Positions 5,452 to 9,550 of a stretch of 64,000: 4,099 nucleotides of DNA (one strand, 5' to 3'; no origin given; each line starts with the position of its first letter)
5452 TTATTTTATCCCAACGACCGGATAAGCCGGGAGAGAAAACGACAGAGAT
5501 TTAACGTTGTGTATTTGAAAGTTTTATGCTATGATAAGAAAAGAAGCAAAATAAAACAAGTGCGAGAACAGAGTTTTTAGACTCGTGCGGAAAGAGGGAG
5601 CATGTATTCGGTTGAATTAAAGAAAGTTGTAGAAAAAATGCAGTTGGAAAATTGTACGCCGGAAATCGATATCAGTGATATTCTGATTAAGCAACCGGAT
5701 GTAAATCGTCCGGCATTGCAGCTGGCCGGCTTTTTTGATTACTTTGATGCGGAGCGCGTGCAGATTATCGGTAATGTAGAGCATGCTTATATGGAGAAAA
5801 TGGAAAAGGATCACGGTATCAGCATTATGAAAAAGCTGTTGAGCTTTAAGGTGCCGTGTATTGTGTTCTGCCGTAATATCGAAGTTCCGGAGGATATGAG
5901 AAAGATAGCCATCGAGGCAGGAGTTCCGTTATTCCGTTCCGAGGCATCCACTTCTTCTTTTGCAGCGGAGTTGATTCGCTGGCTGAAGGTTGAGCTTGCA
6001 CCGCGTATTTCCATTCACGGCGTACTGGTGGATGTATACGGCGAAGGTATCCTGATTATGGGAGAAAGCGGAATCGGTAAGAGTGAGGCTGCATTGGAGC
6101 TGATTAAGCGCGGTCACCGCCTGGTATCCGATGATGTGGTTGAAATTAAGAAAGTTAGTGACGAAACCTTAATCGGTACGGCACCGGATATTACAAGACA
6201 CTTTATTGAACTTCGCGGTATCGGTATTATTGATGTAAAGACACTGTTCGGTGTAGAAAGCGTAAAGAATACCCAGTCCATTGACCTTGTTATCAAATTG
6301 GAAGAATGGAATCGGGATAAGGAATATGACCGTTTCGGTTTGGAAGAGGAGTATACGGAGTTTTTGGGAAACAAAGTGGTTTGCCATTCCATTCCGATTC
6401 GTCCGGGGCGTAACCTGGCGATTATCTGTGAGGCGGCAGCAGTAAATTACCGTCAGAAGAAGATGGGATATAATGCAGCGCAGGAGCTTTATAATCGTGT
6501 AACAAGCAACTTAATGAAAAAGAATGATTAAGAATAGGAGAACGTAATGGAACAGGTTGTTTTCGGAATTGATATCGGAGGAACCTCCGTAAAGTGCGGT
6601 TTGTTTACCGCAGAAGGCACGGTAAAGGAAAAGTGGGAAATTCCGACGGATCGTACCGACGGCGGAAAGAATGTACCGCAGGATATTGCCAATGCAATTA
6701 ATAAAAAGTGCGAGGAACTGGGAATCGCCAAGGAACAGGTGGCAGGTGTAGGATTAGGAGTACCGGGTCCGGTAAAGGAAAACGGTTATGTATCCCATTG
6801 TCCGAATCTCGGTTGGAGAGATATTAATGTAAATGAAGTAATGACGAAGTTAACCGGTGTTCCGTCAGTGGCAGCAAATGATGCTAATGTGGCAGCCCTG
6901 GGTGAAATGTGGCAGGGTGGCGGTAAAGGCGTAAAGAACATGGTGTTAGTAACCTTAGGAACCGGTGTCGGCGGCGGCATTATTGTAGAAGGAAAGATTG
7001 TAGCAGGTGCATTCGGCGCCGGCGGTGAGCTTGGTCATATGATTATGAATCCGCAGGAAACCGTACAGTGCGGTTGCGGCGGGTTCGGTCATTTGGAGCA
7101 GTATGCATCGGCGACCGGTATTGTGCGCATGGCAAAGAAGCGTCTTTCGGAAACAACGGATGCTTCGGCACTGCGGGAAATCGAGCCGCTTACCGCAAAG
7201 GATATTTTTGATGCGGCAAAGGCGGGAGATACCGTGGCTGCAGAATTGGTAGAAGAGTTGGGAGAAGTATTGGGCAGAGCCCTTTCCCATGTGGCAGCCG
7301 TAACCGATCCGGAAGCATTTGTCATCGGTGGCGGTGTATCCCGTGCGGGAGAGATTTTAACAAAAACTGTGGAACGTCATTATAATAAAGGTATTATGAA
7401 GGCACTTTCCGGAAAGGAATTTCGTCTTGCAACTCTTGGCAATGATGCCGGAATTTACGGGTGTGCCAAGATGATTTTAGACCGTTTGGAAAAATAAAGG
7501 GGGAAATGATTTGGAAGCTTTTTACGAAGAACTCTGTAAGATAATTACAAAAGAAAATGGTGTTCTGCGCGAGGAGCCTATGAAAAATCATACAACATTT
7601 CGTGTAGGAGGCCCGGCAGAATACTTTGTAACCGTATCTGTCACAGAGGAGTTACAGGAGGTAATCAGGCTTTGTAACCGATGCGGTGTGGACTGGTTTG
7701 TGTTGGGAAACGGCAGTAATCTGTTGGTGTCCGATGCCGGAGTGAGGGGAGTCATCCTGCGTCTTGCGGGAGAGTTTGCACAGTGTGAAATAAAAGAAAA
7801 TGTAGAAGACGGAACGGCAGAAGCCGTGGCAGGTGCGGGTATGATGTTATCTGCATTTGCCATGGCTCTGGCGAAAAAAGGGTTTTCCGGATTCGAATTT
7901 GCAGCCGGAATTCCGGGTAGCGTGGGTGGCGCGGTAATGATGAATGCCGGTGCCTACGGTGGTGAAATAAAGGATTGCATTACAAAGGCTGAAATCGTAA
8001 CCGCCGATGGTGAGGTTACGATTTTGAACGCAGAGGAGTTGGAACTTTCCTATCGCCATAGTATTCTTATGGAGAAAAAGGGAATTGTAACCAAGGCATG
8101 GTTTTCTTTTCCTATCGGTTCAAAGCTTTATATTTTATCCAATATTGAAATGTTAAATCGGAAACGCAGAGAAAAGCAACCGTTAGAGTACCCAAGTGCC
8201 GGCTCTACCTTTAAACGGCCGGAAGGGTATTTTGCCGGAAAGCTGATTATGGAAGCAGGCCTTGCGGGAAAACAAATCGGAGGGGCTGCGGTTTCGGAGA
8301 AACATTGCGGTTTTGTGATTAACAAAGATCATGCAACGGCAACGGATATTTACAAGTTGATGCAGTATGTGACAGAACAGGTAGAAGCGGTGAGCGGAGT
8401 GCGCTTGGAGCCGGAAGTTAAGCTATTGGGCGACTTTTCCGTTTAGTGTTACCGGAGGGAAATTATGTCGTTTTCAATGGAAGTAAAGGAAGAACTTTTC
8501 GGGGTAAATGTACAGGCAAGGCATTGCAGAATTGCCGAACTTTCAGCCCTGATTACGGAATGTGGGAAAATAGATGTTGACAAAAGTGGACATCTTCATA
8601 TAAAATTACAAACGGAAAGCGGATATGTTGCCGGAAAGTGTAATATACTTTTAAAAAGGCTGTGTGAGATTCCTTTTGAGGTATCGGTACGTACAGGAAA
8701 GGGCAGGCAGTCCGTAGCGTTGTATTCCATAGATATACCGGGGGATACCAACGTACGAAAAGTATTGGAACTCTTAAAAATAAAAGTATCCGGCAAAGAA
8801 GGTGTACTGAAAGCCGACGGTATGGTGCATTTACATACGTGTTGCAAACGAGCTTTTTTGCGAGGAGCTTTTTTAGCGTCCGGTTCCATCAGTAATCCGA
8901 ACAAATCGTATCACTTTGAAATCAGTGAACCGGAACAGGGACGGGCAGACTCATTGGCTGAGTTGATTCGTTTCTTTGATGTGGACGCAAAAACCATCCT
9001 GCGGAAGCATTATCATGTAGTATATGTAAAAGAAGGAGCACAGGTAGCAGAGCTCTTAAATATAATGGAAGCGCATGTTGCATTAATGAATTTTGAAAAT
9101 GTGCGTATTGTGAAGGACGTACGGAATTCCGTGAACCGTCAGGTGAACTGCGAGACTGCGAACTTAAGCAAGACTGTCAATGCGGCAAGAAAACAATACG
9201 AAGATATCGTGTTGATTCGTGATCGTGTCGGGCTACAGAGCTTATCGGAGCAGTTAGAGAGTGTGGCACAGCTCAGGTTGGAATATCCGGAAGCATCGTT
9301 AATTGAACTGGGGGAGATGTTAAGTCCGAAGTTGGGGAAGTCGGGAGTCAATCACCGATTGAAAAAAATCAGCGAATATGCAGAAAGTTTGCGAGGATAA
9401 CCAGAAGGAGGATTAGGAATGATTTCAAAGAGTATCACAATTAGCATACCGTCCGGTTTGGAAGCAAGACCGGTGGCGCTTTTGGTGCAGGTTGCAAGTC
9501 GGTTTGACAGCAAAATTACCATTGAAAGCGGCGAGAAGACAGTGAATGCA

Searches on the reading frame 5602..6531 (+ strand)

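Call 57: search_protein_families(library=pfam, proteins=[window:5602-6531:+], max_evalue=0.00001)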
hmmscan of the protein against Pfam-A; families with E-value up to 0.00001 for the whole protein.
window:5602-6531:+ (309 aa): 2 families
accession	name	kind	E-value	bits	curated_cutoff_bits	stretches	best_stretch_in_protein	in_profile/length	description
PF07475.17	Hpr_kinase_C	-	1.8e-72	242.8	33.3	1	131-299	2-170/171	HPr Serine kinase C-terminal domain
PF02603.21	Hpr_kinase_N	-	4.9e-45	153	24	1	4-128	1-125/125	HPr Serine kinase N terminus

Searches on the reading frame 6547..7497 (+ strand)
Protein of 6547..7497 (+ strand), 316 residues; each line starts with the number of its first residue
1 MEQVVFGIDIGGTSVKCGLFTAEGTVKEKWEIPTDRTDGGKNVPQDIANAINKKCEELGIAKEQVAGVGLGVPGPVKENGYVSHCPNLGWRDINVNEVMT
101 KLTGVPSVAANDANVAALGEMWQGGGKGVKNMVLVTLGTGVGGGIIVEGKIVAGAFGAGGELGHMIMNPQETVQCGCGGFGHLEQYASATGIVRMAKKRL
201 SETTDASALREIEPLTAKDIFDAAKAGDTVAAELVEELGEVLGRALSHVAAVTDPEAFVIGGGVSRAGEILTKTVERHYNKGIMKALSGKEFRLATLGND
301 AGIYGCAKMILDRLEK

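Call 57: search_protein_families(library=pfam, proteins=[window:6547-7497:+], max_evalue=0.00001)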
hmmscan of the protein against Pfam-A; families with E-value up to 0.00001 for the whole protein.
window:6547-7497:+ (316 aa): 2 families
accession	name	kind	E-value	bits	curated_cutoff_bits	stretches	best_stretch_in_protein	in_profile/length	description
PF00480.26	ROK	-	3.7e-69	233.9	22.9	1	6-311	2-292/294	ROK family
PF01869.26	BcrAD_BadFG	-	1.1e-08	35.4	31.5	1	7-74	2-71/271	BadF/BadG/BcrA/BcrD ATPase family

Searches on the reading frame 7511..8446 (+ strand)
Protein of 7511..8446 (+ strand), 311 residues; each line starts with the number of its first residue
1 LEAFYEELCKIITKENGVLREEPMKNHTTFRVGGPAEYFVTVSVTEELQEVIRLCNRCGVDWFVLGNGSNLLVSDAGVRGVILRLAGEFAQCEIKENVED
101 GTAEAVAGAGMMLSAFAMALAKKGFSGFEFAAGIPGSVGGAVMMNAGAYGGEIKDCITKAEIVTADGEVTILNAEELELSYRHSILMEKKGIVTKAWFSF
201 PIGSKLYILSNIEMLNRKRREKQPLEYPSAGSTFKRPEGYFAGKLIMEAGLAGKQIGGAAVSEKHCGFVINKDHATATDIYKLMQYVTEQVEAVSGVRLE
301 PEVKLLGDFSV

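Call 57: search_protein_families(library=pfam, proteins=[window:7511-8446:+], max_evalue=0.00001)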
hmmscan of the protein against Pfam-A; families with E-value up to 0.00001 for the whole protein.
window:7511-8446:+ (311 aa): 2 families
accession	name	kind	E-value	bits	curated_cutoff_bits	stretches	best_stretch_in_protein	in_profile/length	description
PF02873.21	MurB_C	-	4.9e-35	120.1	27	1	209-305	3-98/99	UDP-N-acetylenolpyruvoylglucosamine reductase, C-terminal domain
PF01565.28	FAD_binding_4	-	1.2e-25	90.3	26.4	1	37-171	2-137/139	FAD binding domain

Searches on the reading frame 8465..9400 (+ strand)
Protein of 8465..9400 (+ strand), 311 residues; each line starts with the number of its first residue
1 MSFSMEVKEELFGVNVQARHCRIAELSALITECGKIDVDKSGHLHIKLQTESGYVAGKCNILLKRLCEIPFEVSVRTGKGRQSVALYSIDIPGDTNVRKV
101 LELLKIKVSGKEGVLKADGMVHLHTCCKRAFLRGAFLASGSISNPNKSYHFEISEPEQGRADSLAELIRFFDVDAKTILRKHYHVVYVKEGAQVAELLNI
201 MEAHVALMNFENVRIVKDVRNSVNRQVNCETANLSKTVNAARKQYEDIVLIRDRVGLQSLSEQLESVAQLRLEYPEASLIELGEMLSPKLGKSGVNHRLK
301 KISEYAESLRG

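Call 57: search_protein_families(library=pfam, proteins=[window:8465-9400:+], max_evalue=0.00001)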
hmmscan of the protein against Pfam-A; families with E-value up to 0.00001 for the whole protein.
window:8465-9400:+ (311 aa): 3 families
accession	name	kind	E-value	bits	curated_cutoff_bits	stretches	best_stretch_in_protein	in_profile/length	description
PF02650.20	HTH_WhiA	-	1.6e-35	121.8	27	1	223-306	1-84/84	WhiA C-terminal HTH domain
PF14527.11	LAGLIDADG_WhiA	-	1.7e-30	105.4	23.2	1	129-220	2-93/93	WhiA LAGLIDADG-like domain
PF10298.14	WhiA_N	-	4.6e-14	52.7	23.4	1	19-106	1-85/86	WhiA N-terminal LAGLIDADG-like domain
